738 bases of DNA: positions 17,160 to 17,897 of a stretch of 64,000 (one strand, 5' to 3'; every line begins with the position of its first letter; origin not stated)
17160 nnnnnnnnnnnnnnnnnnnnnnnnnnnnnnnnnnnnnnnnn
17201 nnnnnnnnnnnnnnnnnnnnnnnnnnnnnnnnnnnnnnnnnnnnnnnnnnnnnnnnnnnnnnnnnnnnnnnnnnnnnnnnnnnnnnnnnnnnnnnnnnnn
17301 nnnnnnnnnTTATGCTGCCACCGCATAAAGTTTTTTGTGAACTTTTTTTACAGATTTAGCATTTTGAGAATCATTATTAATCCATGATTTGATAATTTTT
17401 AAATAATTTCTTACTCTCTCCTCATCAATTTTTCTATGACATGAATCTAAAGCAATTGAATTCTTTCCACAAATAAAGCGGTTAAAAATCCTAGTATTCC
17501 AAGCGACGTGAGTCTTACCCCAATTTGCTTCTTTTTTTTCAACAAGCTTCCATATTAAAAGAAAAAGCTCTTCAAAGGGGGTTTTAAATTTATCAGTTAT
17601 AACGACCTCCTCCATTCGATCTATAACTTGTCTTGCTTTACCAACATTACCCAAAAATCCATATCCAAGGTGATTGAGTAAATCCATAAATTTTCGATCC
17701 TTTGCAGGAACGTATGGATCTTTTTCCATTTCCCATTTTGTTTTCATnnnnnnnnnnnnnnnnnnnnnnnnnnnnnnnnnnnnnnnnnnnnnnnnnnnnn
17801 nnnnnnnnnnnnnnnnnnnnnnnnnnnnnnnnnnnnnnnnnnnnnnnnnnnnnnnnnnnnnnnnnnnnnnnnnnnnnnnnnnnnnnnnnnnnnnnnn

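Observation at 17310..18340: Tandem diverged paralogs sharing a perfectly identical 56-nt promoter/leader and a conserved ssrA-like C-terminal tail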

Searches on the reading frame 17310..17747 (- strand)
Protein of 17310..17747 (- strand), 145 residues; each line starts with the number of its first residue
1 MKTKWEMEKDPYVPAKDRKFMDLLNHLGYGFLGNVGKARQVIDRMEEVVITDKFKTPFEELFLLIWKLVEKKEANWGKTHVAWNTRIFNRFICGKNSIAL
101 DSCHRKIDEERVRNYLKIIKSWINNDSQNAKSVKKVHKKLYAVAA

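Call 6: search_protein_families(library=pfam, proteins=[window:17310-17747:-], max_evalue=1)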
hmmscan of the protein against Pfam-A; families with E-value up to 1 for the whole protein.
window:17310-17747:- (145 aa): 0 families

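Call 7: search_protein_families(library=ncbifam, proteins=[window:17310-17747:-], max_evalue=1)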
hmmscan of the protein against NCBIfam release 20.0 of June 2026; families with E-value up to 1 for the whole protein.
window:17310-17747:- (145 aa): 0 families

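Call 9: find_homologous_proteins(query=window:17310-17747:-, max_evalue=0.001)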
Query window:17310-17747:- (145 aa): 1 proteins with E <= 0.001 among 8 candidates.
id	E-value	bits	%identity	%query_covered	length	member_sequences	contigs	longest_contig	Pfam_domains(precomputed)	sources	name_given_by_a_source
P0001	2.3e-93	327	100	100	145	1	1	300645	-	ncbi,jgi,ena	ncbi:MAG: hypothetical protein WCW87_01855 [Candidatus Paceibacterota bacterium]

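Call 19: search_protein_representatives(alignment_id=A1)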
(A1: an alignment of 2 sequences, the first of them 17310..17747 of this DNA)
Query: 2 sequences, 151 profile positions. Proteins with E-value up to 0.001 (for the whole library): 2; up to 1e-10: 2; up to 1e-30: 2. The best 2 are listed.
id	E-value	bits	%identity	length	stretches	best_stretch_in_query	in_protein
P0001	2.8e-78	276.8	-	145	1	7-151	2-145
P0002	1.3e-71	255.2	-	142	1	1-151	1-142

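Call 23: find_encoding_contigs(protein=P0001, flank=10000, max_places=10)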
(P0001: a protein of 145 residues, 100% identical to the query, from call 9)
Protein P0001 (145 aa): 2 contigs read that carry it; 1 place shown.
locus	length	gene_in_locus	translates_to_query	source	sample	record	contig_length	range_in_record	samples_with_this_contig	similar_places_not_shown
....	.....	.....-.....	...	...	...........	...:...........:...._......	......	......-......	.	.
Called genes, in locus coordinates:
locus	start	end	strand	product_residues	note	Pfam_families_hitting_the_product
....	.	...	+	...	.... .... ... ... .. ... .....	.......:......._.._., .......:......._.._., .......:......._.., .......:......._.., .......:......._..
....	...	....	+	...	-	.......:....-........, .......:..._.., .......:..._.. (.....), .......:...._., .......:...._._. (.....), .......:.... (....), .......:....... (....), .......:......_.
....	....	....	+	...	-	-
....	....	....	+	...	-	-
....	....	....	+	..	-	-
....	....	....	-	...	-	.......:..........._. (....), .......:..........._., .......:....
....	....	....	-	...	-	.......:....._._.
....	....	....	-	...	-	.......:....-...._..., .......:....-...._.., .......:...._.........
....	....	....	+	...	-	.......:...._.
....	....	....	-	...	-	-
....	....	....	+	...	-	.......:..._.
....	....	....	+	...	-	-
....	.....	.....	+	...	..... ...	-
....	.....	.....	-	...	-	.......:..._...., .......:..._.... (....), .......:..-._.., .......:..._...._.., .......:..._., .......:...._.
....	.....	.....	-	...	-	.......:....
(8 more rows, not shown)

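Call 27: search_protein_families(library=phrogs, proteins=[window:17310-17747:-], max_evalue=1)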
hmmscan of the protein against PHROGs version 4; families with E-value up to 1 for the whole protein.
window:17310-17747:- (145 aa): 2 families
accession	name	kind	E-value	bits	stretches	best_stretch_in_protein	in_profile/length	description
phrog_5978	-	unknown function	0.058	13.5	1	60-131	115-184/364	-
phrog_36631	-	unknown function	0.77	11.4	0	95-111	4-20/77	-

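Call 28: search_protein_families(library=padloc, proteins=[window:17310-17747:-], max_evalue=1)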
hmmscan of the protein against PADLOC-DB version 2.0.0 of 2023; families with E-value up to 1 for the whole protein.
window:17310-17747:- (145 aa): 0 families

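Call 29: predict_structure(alignment_id=A1)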
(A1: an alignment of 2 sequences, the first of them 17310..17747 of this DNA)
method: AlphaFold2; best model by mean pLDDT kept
length: 145 residues; sequences in the alignment: 2
mean_pLDDT: 71.1   pTM: 0.67
mean pLDDT of the five models: 71.1, 70.5, 64.4, 53.2, 41.2
residues with pLDDT >= 90: 24; 70-90: 62; 50-70: 25; < 50: 34
segments of 3 or more residues with pLDDT < 50: 1-9, 80-86, 128-145
pLDDT, mean of each block of 10 residues (from residue 1): 41 78 79 69 92 91 90 74 52 82 68 89 66 41 36
secondary structure, 60 per line:
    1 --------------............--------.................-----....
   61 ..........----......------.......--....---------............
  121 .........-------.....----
elements in order: H15-26 H35-51 H57-70 E75-80 E87-93 E96-99 H109-129 H137-141

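Call 33: fold_search(model_id=the predicted structure, library=pdb)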
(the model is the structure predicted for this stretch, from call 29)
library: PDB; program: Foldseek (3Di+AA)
matches with E <= 10: 289; with E <= 0.001: 0
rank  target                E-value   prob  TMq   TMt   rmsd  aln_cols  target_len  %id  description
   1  9crq_L                3.4e-01  0.12  0.21  0.22  14.5       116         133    9  Post-targeting aCascade Type IA CRISPR-Cas Surveillance Complexes (released 2025-08-13)
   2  8auv_d                4.6e-01  0.12  0.21  0.17  13.5       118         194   13  Cryo-EM structure of the plant 40S subunit (released 2023-06-07)
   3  9crp_H                4.6e-01  0.11  0.21  0.22  14.0       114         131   10  Post-targeting aCascade Type IA CRISPR-Cas Surveillance Complexes (released 2025-08-13)
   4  7xw2_A                4.9e-01  0.15  0.24  0.07   9.7        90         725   16  Cryo-EM structure of human DICER-pre-miRNA in a dicing state (released 2023-03-08)
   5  3j9t_M                4.9e-01  0.04  0.16  0.10  14.2       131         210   11  Yeast V-ATPase state 1 (released 2015-05-13)
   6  8fg6_B                5.9e-01  0.10  0.21  0.20  12.7       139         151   11  Design of amyloidogenic peptide traps (released 2024-03-20)
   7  7r81_G2               6.7e-01  0.08  0.20  0.16  13.5       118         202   13  Structure of the translating Neurospora crassa ribosome arrested by cycloheximide (released 2021-12-01)
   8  9kjx_D                6.7e-01  0.06  0.17  0.06  15.5       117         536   11  Cryo-EM structure of the Retron-Eco7 complex (state 1) (released 2025-11-12)
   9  9r9o_SF               7.1e-01  0.10  0.22  0.17  13.8       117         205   10  Yeast 80S with nascent chain in complex with Ssb1-ADP in the S1 state (released 2025-12-24)
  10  5wlc_L5               7.1e-01  0.10  0.22  0.16  13.9       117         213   11  The complete structure of the small subunit processome (released 2017-09-27)
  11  6zqg_DF               8.5e-01  0.09  0.24  0.19  14.0       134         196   10  Cryo-EM structure of the 90S pre-ribosome from Saccharomyces cerevisiae, state Dis-C (released 2020-09-23)
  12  6xjf_G                1.0e+00  0.08  0.19  0.25  13.8       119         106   13  X-ray crystal structure of Pyrococcus furiosus general transcription factor TFE-alpha (SeMet labeled protein) (released 2020-07-08)
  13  2ltr_MODEL_1_A        1.1e+00  0.16  0.28  0.34   5.7        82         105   17  Solution structure of RDE-4(32-136) (released 2013-12-04)
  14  2e1n_A                1.1e+00  0.14  0.18  0.23  10.4        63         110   11  Crystal structure of the Cyanobacterium circadian clock modifier Pex (released 2006-11-28)
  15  1iqv                  1.1e+00  0.08  0.22  0.20  13.4       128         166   15  Crystal Structure Analysis of the archaebacterial ribosomal protein S7 (released 2001-08-29)
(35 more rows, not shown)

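Call 40: fold_search(model_id=the predicted structure, library=viral)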
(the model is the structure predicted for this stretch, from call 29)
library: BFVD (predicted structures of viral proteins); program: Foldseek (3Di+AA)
matches with E <= 10: 738; with E <= 0.001: 0
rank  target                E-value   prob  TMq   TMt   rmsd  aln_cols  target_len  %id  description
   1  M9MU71                1.3e-01  0.13  0.16  0.15  23.0       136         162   12  (no name in the UniProt tables at hand)
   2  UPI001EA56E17         2.2e-01  0.14  0.20  0.22  16.0       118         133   14  (no name look-up for this kind of identifier)
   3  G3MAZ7                3.0e-01  0.23  0.23  0.28   8.4       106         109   15  Gp617 [Bacillus phage G]
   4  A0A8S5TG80            3.0e-01  0.18  0.22  0.32  12.4        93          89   11  Uncharacterized protein [Myoviridae sp. ctIty1]
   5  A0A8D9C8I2            3.0e-01  0.10  0.19  0.20  17.0       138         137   11  Uncharacterized protein [uncultured marine phage]
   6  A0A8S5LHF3            3.8e-01  0.08  0.18  0.22  13.6       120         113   12  Winged helix-turn-helix transcription repressor [Myoviridae sp. ctqMr7]
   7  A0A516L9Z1            4.1e-01  0.23  0.25  0.36   7.2        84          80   10  (no name in the UniProt tables at hand)
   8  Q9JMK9                4.1e-01  0.10  0.20  0.14  13.4       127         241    8  (no name in the UniProt tables at hand)
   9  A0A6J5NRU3            4.1e-01  0.08  0.19  0.14  15.5       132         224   14  Uncharacterized protein [uncultured Caudovirales phage]
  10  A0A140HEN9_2          4.3e-01  0.12  0.24  0.05  14.4       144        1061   14  Putative polyprotein (Fragment) [Kinkell virus]
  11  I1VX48                4.9e-01  0.41  0.38  0.21   9.2       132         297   13  (no name in the UniProt tables at hand)
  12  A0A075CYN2            4.9e-01  0.18  0.21  0.31   7.8        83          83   14  Protein EE30 [Elephant endotheliotropic herpesvirus 5]
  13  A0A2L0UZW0            4.9e-01  0.11  0.21  0.26  15.2       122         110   13  Uncharacterized protein [Agrobacterium phage Atu_ph07]
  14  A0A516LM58            5.5e-01  0.12  0.25  0.17  18.2       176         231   10  (no name in the UniProt tables at hand)
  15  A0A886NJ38            5.5e-01  0.09  0.17  0.23  11.8        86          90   14  (no name in the UniProt tables at hand)
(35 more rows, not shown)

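Call 52: search_solved_structures(query=A1, max_evalue=10)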
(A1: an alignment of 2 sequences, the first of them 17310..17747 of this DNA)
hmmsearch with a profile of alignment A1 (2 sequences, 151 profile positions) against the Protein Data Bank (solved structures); distinct sequences matched with E-value up to 10: 0.

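Call 60: list_cluster_members(proteins=[P0001, P0002])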
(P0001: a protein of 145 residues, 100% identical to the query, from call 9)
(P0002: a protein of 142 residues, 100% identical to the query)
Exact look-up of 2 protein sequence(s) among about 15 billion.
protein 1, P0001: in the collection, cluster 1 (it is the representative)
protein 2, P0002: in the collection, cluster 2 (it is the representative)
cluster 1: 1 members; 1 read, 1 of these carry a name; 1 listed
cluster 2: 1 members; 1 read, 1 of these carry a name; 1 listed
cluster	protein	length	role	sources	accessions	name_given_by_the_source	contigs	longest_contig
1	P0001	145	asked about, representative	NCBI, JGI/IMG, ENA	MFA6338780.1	MAG: hypothetical protein WCW87_01855 [Candidatus Paceibacterota bacterium]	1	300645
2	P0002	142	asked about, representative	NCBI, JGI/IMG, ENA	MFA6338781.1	MAG: hypothetical protein WCW87_01860 [Candidatus Paceibacterota bacterium]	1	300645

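Call 65: find_related_loci(query=A1, collection=viral_contigs, flank=3000)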
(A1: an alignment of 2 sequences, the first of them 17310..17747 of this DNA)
Query A1 (145 aa) in viral_contigs; peptide patterns used: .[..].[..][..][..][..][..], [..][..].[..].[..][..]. (x = any residue, [..] = any of these).
357 stretches matched a pattern, but none encodes a relative of the query by tblastn (E <= 1e-3).

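Call 66: search_dna_similar(query=window:17310-17747:-, collection=phages, mode=protein, max_evalue=1)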
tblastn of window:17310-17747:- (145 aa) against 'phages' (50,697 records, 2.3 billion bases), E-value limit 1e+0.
No match.
